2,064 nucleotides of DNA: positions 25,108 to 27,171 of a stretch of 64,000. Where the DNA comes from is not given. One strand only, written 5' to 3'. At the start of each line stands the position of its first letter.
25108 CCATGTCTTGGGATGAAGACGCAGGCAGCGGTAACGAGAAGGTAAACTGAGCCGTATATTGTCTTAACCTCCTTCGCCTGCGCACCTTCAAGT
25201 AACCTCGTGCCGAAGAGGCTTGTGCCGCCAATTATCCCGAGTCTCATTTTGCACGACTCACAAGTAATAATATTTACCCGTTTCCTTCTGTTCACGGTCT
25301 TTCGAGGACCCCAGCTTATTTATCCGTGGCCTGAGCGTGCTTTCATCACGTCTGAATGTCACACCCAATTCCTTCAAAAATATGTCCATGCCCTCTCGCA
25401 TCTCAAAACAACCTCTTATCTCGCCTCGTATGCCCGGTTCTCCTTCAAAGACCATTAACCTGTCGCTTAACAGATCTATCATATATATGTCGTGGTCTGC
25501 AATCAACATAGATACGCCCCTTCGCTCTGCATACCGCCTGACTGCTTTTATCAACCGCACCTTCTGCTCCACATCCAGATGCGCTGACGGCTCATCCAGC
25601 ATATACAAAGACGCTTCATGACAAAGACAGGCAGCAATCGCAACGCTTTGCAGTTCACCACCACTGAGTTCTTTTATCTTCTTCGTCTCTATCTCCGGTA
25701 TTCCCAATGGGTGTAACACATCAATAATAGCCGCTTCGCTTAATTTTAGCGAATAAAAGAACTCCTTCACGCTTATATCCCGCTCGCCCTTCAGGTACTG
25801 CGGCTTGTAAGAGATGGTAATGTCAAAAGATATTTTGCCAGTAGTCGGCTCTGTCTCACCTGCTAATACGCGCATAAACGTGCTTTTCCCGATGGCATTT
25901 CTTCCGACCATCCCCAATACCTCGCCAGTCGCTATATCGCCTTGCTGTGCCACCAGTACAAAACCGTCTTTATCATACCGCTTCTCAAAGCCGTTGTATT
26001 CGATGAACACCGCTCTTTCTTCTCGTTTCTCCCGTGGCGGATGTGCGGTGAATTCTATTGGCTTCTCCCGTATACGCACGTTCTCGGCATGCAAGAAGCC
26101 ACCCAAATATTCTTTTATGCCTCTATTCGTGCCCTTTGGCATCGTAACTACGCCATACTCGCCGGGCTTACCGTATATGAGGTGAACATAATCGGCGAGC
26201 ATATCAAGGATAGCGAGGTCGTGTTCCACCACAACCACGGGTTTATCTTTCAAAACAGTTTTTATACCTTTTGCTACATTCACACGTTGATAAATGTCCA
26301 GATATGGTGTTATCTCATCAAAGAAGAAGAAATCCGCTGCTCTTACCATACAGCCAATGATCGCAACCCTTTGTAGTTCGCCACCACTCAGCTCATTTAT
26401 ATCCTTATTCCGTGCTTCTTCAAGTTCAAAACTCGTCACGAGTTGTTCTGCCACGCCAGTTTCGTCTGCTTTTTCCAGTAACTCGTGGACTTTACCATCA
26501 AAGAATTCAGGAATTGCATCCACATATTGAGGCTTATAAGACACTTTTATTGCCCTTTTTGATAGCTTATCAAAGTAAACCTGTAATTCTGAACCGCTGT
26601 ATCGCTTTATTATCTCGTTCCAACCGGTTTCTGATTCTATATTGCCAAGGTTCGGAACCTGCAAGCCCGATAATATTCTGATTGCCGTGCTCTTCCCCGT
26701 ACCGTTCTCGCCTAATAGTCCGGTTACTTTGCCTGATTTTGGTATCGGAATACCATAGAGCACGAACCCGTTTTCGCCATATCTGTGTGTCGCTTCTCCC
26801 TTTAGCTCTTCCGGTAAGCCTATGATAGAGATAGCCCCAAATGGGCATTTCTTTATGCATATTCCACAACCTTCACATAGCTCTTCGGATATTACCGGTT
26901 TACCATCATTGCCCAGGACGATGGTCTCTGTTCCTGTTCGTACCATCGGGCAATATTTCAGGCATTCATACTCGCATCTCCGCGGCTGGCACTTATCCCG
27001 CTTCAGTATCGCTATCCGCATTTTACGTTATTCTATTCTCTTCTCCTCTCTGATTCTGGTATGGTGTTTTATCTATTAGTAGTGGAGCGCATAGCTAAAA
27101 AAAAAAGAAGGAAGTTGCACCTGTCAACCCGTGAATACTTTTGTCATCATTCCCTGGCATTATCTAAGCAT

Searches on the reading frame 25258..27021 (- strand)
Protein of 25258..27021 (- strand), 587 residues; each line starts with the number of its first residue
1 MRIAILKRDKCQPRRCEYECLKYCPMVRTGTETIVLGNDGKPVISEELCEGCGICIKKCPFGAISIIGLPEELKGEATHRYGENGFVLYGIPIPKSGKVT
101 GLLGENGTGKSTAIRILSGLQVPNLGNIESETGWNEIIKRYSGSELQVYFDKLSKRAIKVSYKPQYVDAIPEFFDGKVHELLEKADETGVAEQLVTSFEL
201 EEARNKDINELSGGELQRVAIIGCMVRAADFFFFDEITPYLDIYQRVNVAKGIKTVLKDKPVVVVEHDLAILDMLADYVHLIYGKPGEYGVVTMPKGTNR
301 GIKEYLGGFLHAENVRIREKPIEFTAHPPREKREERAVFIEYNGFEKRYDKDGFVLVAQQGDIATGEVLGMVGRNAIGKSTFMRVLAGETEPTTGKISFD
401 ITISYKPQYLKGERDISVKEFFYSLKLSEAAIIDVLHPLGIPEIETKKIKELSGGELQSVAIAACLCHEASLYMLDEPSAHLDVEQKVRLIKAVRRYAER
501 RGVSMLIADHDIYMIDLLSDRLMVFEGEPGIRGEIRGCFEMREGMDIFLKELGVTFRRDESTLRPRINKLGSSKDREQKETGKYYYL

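Call 63: search_protein_families(library=pfam, proteins=[window:25258-27021:-], max_evalue=0.00001)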
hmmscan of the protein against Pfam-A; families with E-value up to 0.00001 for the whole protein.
window:25258-27021:- (587 aa): 7 families
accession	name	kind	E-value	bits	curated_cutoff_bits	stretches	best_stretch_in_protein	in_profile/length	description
PF00005.33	ABC_tran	-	1.2e-40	139.7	25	2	362-479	7-136/137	ABC transporter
PF13304.12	AAA_21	-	4.5e-11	43.8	27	0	99-135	1-36/304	AAA domain, putative AbiEii toxin, Type IV TA system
PF04068.21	Fer4_RLI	-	9.3e-11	41.7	23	1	1-30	1-33/35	Possible Fer4-like domain in RNase L inhibitor, RLI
PF02463.25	SMC_N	-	5.6e-10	39.5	40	0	94-271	21-201/220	RecF/RecN/SMC N terminal domain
PF00037.32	Fer4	-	1.5e-07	31.4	21.1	1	42-65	1-24/24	4Fe-4S binding domain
PF13237.11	Fer4_10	-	4.9e-06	26.8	25.5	0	42-64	2-26/53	4Fe-4S dicluster domain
PF12837.12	Fer4_6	-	5.9e-06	26.4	25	1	41-64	1-24/24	4Fe-4S binding domain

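Call 64: list_cluster_members(proteins=[window:25258-27021:-, window:31843-33732:+, window:60103-61806:+, window:39237-42077:-])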
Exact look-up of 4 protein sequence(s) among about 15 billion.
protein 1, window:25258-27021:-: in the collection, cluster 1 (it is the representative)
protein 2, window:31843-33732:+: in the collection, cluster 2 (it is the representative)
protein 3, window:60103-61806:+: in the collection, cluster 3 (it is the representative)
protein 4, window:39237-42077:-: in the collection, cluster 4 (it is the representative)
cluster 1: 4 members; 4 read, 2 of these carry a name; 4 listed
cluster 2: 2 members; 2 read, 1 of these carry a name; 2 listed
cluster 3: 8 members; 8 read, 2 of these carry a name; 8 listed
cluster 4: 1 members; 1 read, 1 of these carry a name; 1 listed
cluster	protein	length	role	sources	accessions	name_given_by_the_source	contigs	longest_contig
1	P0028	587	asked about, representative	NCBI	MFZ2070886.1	MAG: ribosome biogenesis/translation initiation ATPase RLI [Halobacteriota archaeon]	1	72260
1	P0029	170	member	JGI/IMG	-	ATP-binding cassette subfamily E protein 1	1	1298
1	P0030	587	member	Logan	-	-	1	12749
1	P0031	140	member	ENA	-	-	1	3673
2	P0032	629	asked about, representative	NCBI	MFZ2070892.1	MAG: Glu-tRNA(Gln) amidotransferase subunit GatE [Halobacteriota archaeon]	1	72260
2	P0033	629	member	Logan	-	-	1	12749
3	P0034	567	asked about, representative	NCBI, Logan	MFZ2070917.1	MAG: prenyltransferase/squalene oxidase repeat-containing protein [Halobacteriota ...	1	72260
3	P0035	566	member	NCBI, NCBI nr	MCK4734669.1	MAG: hypothetical protein KAT65_19595 [Methanophagales archaeon] | hypothetical protein [Methanophagales archaeon]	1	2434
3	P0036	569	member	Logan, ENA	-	-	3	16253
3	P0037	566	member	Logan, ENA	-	-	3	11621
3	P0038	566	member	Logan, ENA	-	-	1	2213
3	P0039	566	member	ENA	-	-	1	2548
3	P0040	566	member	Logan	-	-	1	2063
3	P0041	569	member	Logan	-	-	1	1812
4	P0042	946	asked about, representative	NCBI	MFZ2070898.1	MAG: CARDB domain-containing protein [Halobacteriota archaeon]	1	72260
